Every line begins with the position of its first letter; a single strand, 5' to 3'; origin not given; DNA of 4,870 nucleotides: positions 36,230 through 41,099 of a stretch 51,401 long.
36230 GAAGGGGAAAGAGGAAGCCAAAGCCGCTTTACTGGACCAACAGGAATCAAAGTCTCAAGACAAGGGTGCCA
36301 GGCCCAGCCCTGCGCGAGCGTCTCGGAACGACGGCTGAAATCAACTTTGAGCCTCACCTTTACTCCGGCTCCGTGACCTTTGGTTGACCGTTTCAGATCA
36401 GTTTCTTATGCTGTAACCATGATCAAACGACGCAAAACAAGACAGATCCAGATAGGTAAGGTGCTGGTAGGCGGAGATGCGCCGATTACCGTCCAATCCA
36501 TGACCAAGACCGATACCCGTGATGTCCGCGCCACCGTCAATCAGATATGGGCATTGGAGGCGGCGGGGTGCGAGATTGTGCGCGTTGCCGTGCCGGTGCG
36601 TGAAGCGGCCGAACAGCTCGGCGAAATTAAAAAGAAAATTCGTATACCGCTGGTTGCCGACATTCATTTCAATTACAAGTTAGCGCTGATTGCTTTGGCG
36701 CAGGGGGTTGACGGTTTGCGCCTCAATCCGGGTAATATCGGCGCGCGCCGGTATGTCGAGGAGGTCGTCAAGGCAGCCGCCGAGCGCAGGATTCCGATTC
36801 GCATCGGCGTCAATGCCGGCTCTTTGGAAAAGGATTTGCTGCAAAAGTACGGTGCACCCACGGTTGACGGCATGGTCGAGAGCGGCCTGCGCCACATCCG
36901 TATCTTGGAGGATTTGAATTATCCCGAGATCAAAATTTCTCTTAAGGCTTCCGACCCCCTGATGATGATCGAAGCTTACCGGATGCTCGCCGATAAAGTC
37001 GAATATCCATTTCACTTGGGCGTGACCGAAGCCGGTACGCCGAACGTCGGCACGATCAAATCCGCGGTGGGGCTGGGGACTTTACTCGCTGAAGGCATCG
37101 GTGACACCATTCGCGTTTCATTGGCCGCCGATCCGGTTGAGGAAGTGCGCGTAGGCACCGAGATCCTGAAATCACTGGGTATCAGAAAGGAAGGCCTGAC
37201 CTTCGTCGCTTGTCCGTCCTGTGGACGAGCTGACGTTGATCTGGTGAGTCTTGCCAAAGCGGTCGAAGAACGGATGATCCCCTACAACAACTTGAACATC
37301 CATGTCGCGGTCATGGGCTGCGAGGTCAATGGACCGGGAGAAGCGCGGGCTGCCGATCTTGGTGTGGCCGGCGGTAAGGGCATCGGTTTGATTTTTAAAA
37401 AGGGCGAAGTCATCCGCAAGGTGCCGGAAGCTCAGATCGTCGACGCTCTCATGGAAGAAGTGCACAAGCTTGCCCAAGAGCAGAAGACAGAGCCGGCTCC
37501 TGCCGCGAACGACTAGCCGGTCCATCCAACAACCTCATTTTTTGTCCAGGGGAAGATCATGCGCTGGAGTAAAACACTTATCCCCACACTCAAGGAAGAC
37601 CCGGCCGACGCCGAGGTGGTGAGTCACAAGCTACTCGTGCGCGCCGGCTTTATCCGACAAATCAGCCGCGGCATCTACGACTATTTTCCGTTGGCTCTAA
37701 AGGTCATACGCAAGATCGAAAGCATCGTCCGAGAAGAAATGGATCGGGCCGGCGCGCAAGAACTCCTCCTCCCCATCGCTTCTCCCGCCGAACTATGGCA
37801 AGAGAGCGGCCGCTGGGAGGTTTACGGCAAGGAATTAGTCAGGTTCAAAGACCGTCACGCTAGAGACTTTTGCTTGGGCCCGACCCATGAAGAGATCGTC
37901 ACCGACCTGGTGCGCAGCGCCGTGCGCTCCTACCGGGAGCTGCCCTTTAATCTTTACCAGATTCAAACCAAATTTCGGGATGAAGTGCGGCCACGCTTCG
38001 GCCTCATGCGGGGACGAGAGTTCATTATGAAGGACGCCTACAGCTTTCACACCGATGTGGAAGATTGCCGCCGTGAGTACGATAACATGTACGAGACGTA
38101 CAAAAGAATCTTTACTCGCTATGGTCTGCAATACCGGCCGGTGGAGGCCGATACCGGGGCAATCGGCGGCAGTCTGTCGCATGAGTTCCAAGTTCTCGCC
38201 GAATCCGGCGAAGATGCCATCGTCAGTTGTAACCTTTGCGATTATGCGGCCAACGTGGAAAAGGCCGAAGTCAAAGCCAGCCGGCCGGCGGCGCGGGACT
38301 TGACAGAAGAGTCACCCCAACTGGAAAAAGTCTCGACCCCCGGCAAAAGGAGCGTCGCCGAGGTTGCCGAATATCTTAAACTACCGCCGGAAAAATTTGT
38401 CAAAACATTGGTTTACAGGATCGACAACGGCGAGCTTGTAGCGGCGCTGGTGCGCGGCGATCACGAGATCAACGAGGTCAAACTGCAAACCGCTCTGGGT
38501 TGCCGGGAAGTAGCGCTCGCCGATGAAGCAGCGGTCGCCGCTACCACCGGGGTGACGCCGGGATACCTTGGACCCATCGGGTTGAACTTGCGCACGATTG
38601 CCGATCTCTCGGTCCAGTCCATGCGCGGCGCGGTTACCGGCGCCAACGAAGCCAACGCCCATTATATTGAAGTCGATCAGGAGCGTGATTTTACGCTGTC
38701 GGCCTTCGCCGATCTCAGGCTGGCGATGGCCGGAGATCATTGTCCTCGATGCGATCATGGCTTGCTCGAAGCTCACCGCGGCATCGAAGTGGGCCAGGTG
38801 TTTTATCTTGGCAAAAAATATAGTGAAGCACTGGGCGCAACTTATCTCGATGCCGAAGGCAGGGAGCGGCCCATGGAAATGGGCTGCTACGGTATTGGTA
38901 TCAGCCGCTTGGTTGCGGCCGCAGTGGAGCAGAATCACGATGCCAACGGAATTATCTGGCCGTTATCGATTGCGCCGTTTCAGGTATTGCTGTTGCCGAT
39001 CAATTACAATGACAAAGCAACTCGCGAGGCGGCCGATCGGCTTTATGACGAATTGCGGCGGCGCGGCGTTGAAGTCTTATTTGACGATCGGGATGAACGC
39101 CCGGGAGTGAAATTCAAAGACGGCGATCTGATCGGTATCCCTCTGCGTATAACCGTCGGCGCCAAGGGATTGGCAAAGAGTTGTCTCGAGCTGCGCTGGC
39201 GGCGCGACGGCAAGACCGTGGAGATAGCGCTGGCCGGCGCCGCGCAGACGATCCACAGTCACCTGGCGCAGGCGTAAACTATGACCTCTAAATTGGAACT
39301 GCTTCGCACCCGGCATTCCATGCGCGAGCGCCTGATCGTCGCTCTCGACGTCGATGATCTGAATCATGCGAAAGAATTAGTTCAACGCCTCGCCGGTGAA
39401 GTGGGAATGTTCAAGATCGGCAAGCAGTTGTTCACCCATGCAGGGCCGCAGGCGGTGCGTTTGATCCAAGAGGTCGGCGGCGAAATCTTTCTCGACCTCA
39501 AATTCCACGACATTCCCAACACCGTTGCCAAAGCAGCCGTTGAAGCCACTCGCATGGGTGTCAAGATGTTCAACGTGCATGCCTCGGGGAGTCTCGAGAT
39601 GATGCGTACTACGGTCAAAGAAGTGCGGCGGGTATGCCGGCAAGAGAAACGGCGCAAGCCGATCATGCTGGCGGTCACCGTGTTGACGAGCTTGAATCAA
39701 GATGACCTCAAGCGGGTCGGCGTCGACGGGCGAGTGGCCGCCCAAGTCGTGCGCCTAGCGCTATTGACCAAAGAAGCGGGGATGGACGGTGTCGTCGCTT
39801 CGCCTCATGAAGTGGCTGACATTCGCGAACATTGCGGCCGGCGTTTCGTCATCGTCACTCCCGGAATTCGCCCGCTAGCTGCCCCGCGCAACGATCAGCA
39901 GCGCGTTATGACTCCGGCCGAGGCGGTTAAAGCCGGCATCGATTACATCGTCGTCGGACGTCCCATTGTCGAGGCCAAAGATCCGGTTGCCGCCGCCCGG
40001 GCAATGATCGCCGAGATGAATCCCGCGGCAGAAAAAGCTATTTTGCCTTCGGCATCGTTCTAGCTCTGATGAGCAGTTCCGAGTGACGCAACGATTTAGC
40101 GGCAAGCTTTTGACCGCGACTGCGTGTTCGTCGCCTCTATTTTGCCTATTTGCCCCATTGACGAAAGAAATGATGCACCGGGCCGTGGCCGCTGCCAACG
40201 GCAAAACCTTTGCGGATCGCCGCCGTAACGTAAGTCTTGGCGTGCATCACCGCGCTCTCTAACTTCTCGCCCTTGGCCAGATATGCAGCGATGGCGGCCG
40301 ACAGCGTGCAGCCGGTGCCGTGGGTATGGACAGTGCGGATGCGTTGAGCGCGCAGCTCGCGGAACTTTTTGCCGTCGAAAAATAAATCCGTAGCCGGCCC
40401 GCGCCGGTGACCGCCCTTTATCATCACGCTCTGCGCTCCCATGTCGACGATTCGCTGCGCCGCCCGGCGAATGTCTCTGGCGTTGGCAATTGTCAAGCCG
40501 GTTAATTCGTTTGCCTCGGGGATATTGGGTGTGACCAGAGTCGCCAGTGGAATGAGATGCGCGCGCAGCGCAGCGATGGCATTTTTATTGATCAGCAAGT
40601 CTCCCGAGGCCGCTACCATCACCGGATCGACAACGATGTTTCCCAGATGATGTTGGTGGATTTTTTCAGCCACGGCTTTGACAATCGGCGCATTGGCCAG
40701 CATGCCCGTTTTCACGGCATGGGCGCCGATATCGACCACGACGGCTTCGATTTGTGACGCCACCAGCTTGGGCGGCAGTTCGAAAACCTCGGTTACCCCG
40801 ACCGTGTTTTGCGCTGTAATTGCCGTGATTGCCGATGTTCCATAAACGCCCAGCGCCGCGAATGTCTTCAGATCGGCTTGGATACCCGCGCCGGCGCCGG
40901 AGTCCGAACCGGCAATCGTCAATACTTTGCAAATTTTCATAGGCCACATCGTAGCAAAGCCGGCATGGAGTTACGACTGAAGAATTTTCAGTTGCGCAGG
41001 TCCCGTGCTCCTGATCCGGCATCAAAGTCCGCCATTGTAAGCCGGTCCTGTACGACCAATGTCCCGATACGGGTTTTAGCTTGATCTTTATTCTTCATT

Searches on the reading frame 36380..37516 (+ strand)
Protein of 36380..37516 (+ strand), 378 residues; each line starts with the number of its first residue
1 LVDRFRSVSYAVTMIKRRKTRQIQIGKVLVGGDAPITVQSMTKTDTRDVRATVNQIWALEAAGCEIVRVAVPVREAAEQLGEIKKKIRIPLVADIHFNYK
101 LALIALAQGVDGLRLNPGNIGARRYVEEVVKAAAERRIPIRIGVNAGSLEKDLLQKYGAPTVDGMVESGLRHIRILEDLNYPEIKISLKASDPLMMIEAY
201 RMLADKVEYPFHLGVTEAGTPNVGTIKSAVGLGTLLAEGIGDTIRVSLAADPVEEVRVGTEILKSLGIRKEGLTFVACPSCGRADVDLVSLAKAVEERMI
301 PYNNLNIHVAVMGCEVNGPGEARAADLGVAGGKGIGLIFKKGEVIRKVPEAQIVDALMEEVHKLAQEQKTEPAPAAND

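Call 78: search_protein_families(library=pfam, proteins=[window:36380-37516:+], max_evalue=0.01)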
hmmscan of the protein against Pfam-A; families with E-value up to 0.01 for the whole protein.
window:36380-37516:+ (378 aa): 1 family
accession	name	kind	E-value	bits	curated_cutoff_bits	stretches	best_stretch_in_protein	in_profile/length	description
PF04551.19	GcpE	-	3.7e-150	500.1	32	1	20-362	1-342/343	GcpE protein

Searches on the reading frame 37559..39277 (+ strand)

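Call 78: search_protein_families(library=pfam, proteins=[window:37559-39277:+], max_evalue=0.01)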
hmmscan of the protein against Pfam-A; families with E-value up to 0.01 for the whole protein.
window:37559-39277:+ (572 aa): 4 families
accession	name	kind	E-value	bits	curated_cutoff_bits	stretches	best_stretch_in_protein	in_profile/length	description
PF00587.30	tRNA-synt_2b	-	2.3e-36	126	29.3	1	95-459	2-179/179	tRNA synthetase class II core domain (G, H, P, S and T)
PF04073.20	tRNA_edit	-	2.6e-27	95.8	25.5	1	260-369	1-113/123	Aminoacyl-tRNA editing domain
PF03129.25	HGTP_anticodon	-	1.3e-19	70.6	21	1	475-565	1-91/94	Anticodon binding domain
PF13676.11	TIR_2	-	0.0039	18.1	28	1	481-521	3-42/122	TIR domain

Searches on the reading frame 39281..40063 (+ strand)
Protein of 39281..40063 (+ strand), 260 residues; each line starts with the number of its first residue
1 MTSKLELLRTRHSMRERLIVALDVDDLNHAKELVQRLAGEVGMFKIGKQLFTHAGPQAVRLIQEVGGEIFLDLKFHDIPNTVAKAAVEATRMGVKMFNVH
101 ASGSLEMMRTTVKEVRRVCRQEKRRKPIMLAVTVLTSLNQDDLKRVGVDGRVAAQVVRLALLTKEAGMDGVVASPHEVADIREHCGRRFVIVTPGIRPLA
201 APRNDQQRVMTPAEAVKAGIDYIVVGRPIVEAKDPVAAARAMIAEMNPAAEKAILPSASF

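Call 78: search_protein_families(library=pfam, proteins=[window:39281-40063:+], max_evalue=0.01)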
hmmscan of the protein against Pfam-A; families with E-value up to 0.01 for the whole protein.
window:39281-40063:+ (260 aa): 1 family
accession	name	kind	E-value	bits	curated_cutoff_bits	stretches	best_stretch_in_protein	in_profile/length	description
PF00215.30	OMPdecase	-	5.9e-59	200.1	27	1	17-241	2-220/221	Orotidine 5'-phosphate decarboxylase / HUMPS family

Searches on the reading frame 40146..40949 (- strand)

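Call 54: search_protein_families(library=pfam, proteins=[window:40146-40949:-], max_evalue=0.001)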
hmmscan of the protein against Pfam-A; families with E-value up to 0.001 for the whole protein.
window:40146-40949:- (267 aa): 2 families
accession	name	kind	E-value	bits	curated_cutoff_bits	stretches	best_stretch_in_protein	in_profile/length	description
PF08543.17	Phos_pyr_kin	-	5.7e-99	330.9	27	1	16-259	1-246/246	Phosphomethylpyrimidine kinase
PF00294.29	PfkB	-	9.3e-11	42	25.8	1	105-241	160-286/302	pfkB family carbohydrate kinase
